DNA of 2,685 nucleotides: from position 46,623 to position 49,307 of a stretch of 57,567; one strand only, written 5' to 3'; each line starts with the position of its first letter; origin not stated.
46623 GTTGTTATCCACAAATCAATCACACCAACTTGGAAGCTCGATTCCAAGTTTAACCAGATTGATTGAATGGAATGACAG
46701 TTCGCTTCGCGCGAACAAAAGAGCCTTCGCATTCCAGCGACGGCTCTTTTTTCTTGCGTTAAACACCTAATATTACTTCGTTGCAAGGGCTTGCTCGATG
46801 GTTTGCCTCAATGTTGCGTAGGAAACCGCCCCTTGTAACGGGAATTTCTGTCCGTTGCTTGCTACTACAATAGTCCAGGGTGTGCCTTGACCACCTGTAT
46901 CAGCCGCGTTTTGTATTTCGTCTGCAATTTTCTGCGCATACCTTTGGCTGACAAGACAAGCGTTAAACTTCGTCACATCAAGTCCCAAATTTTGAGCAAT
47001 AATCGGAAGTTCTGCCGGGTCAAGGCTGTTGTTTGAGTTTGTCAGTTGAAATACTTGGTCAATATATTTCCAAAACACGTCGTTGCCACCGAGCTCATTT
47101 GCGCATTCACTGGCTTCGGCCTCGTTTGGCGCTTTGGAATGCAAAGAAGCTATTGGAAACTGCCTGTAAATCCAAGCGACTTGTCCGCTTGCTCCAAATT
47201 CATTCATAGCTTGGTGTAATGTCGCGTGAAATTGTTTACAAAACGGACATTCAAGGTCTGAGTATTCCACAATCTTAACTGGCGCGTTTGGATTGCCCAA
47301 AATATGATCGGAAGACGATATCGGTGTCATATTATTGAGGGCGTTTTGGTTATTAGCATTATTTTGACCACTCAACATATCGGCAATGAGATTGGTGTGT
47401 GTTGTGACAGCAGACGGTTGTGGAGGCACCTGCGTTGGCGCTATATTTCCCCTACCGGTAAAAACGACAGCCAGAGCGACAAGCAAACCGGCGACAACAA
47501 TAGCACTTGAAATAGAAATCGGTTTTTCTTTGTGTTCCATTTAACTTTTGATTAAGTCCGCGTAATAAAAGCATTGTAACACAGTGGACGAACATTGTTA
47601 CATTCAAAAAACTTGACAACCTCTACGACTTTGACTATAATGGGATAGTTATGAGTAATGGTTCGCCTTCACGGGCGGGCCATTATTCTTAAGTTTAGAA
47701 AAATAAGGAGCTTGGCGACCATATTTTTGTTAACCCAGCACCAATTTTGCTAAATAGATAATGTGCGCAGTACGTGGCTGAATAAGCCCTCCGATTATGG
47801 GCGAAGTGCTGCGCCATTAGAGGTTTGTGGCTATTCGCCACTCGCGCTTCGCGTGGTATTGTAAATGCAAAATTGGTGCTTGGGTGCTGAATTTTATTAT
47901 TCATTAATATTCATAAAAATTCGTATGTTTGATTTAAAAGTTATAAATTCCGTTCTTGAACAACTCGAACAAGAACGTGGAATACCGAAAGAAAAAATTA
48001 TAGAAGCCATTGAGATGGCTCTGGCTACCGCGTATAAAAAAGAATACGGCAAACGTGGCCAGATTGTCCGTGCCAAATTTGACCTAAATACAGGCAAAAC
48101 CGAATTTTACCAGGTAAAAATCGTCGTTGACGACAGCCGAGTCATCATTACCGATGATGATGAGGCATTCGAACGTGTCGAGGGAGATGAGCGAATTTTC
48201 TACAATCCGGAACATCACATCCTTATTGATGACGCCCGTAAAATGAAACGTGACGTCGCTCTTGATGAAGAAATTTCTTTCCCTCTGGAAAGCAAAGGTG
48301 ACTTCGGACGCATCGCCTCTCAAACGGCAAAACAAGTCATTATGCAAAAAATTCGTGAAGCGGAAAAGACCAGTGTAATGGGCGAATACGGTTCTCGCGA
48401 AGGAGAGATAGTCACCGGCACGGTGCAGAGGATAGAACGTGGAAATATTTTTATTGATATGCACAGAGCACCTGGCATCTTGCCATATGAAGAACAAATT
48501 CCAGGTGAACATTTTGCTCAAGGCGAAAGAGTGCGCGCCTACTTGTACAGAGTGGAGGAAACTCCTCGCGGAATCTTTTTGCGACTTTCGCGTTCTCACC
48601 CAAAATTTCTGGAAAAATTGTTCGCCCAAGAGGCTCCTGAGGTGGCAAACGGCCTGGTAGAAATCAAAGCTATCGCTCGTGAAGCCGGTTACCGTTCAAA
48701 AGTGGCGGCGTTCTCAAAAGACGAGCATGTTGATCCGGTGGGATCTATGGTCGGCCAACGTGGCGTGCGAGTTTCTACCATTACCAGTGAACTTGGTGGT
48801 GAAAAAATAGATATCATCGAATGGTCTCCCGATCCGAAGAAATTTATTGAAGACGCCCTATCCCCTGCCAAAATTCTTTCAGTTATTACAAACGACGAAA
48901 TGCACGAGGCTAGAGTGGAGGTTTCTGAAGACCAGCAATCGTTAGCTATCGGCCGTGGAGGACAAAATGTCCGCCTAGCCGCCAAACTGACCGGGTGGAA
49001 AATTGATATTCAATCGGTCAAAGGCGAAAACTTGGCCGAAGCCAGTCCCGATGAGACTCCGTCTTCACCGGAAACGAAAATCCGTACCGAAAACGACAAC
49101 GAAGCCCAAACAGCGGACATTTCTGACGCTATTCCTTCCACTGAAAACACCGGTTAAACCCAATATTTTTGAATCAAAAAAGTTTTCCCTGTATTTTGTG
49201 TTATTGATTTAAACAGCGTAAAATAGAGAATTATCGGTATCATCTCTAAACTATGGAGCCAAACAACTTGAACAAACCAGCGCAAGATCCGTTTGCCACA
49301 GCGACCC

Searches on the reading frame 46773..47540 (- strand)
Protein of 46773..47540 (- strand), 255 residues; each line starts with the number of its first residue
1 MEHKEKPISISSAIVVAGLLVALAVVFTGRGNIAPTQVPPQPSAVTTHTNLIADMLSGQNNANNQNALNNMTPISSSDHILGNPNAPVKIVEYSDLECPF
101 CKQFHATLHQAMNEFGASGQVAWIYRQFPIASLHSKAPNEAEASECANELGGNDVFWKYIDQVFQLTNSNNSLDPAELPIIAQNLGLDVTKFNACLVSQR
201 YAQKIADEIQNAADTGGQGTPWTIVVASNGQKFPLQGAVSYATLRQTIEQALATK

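Call 40: search_protein_families(library=pfam, proteins=[window:46773-47540:-], max_evalue=0.001)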
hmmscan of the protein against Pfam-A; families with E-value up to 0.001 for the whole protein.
window:46773-47540:- (255 aa): 4 families
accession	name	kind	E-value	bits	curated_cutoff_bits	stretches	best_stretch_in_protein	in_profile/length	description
PF13462.12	Thioredoxin_4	-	1.1e-23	84.7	23.2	1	77-249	4-164/165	Thioredoxin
PF01323.26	DSBA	-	6.6e-16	59.1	25.6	1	90-248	2-190/191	DSBA-like thioredoxin domain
PF18400.7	Thioredoxin_12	-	4.7e-06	27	26.1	0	69-131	125-185/190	Thioredoxin-like domain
PF13098.12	Thioredoxin_2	-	0.00035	21.3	27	0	90-246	9-102/104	Thioredoxin-like domain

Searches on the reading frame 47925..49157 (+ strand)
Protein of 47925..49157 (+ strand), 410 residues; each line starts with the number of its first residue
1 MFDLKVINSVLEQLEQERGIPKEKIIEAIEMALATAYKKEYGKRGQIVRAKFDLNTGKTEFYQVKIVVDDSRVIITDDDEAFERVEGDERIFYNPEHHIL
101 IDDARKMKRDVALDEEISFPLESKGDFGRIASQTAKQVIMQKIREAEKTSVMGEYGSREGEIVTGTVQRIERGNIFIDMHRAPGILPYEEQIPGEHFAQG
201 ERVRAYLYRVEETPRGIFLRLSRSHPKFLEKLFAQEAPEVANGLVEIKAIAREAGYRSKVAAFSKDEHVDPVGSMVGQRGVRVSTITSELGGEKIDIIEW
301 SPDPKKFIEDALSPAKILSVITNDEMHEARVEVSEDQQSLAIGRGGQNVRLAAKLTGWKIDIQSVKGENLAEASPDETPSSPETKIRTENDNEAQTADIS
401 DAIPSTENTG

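Call 40: search_protein_families(library=pfam, proteins=[window:47925-49157:+], max_evalue=0.001)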
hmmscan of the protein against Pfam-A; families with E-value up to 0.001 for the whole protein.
window:47925-49157:+ (410 aa): 5 families
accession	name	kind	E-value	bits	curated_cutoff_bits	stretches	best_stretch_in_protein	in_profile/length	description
PF08529.16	NusA_N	-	1.3e-31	109.8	23.8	1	9-148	4-118/119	NusA N-terminal domain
PF13184.12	KH_5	-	7.4e-27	93.7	27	1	254-321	1-68/69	NusA-like KH domain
PF00575.29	S1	-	1.2e-07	32.4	22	1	158-220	3-72/74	S1 RNA binding domain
PF23095.1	KH_NusA_C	-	2.7e-05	24.5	34.2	1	331-373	3-45/59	Transcription termination/antitermination protein NusA, KH domain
PF00013.35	KH_1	-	3.3e-05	24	21.5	0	329-366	2-38/66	KH domain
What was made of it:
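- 47925..49157 (+): nusA, downstream of the nusA-type copy. call 40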

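Call 42: find_homologous_proteins(query=window:47925-49157:+, max_evalue=1e-100)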
Query window:47925-49157:+ (410 aa): 7937 proteins with E <= 1e-100 among 8000 candidates; the best 120 are listed.
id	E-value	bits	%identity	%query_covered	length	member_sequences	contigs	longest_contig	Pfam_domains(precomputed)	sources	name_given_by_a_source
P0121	4.0e-263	890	100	100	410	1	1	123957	PF13184.13,PF26594.2,PF00575.30,PF08529.17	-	-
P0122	3.2e-258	874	98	100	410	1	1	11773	PF13184.13,PF26594.2,PF00575.30,PF08529.17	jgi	jgi:transcription termination/antitermination protein NusA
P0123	1.0e-239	813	93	99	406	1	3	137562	PF13184.13,PF26594.2,PF00575.30,PF08529.17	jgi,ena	jgi:N utilization substance protein A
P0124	1.7e-235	799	92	99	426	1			PF13184.13,PF26594.2,PF00575.30,PF08529.17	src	-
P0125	3.0e-214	730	82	100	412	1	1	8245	PF13184.13,PF26594.2,PF00575.30,PF08529.17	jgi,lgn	jgi:N utilization substance protein A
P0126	3.1e-212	723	82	100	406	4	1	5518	PF13184.13,PF26594.2,PF00575.30,PF08529.17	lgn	-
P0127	4.0e-211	719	80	100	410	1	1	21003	PF13184.13,PF26594.2,PF00575.30,PF08529.17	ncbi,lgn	-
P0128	6.5e-211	719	82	99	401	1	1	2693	PF13184.13,PF26594.2,PF00575.30,PF08529.17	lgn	-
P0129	1.1e-210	718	82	100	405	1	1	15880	PF13184.13,PF26594.2,PF00575.30,PF08529.17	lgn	-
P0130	1.2e-210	718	82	99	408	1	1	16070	PF13184.13,PF26594.2,PF00575.30,PF08529.17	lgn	-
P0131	3.1e-209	713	80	100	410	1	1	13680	PF13184.13,PF26594.2,PF07650.24,PF00575.30,PF08529.17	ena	-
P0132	3.8e-209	713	81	100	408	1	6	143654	PF13184.13,PF26594.2,PF00575.30,PF08529.17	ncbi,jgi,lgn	-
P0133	2.1e-208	710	81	100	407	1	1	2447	PF13184.13,PF26594.2,PF00575.30,PF08529.17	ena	-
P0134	9.4e-208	708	82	100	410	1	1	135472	PF13184.13,PF26594.2,PF00575.30,PF08529.17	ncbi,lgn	-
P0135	3.2e-207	706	81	100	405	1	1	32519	PF13184.13,PF26594.2,PF00575.30,PF08529.17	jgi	jgi:N utilization substance protein A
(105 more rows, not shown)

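Call 43: find_encoding_contigs(protein=P0122, flank=10000, max_places=2)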
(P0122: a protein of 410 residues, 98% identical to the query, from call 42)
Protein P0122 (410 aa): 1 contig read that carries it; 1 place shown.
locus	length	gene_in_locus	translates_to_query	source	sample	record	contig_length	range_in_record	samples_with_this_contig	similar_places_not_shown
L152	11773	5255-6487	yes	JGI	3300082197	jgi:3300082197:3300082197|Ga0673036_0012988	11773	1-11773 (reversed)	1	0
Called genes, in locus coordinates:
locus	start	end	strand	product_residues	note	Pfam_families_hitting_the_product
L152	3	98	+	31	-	?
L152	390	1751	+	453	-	-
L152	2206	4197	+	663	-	PF02897:Peptidase_S9_N, PF00326:Peptidase_S9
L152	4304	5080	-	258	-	PF18400:Thioredoxin_12 (faint), PF13462:Thioredoxin_4, PF13098:Thioredoxin_2 (weak), PF01323:DSBA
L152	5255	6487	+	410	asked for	PF08529:NusA_N, PF00575:S1 (weak), PF13184:KH_NusA_1st, PF26594:KH_NusA_2nd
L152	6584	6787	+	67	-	-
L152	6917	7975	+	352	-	PF05697:Trigger_N, PF05698:Trigger_C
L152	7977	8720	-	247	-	PF04452:Methyltrans_RNA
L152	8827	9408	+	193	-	PF00574:CLP_protease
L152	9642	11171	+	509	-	PF12072:RNase_Y_N, PF00013:KH_1, PF08668:HDOD (faint), PF01966:HD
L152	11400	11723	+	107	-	PF00216:Bac_DNA_binding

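Call 44: find_encoding_contigs(protein=P0123, flank=10000, max_places=2)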
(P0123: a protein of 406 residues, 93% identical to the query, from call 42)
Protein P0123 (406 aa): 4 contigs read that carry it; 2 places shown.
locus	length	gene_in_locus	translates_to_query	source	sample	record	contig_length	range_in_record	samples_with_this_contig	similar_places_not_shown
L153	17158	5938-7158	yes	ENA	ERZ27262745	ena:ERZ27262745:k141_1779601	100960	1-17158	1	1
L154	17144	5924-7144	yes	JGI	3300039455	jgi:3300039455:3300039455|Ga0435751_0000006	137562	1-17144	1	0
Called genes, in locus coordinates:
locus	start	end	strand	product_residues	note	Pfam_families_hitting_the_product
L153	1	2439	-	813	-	?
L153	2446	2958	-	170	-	-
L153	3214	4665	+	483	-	-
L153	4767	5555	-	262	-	PF13462:Thioredoxin_4, PF13098:Thioredoxin_2 (weak), PF01323:DSBA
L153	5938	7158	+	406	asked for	PF08529:NusA_N, PF00575:S1, PF13184:KH_NusA_1st, PF26594:KH_NusA_2nd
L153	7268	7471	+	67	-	-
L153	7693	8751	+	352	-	PF05697:Trigger_N, PF05698:Trigger_C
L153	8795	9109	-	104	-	-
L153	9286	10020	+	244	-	PF01978:TrmB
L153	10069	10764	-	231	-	PF04452:Methyltrans_RNA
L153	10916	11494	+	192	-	PF00574:CLP_protease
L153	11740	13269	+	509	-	PF12072:RNase_Y_N, PF00013:KH_1, PF08668:HDOD (faint), PF01966:HD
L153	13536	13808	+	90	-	PF00216:Bac_DNA_binding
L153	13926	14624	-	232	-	-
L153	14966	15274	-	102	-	PF12647:RNHCP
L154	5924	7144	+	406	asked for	PF08529:NusA_N, PF00575:S1, PF13184:KH_NusA_1st, PF26594:KH_NusA_2nd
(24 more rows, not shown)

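Call 45: find_encoding_contigs(protein=P0125, flank=6000, max_places=2)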
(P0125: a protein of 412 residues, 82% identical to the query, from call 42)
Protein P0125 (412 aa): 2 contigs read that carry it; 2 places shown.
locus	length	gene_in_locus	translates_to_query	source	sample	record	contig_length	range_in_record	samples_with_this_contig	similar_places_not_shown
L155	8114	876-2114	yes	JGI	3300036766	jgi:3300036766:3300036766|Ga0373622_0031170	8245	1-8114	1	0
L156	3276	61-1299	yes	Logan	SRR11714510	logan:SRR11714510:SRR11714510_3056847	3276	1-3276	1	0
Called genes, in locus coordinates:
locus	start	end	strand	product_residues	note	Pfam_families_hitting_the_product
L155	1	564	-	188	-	?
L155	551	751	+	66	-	-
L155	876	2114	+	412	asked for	PF08529:NusA_N, PF00575:S1, PF13184:KH_NusA_1st, PF26594:KH_NusA_2nd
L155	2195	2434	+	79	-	-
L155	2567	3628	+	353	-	PF05697:Trigger_N, PF05698:Trigger_C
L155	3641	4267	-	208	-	PF00485:PRK (faint)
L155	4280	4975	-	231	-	PF04452:Methyltrans_RNA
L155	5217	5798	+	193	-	PF00574:CLP_protease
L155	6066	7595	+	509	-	PF12072:RNase_Y_N, PF00013:KH_1 (weak), PF01966:HD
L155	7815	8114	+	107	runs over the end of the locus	PF18291:HU-HIG (weak), PF00216:Bac_DNA_binding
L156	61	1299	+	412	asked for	PF08529:NusA_N, PF00575:S1, PF13184:KH_NusA_1st, PF26594:KH_NusA_2nd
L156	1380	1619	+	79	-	-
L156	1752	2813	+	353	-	PF05697:Trigger_N, PF05698:Trigger_C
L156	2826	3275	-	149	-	?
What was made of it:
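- RNase Y is encoded near nusA in relatives (calls 43-45).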
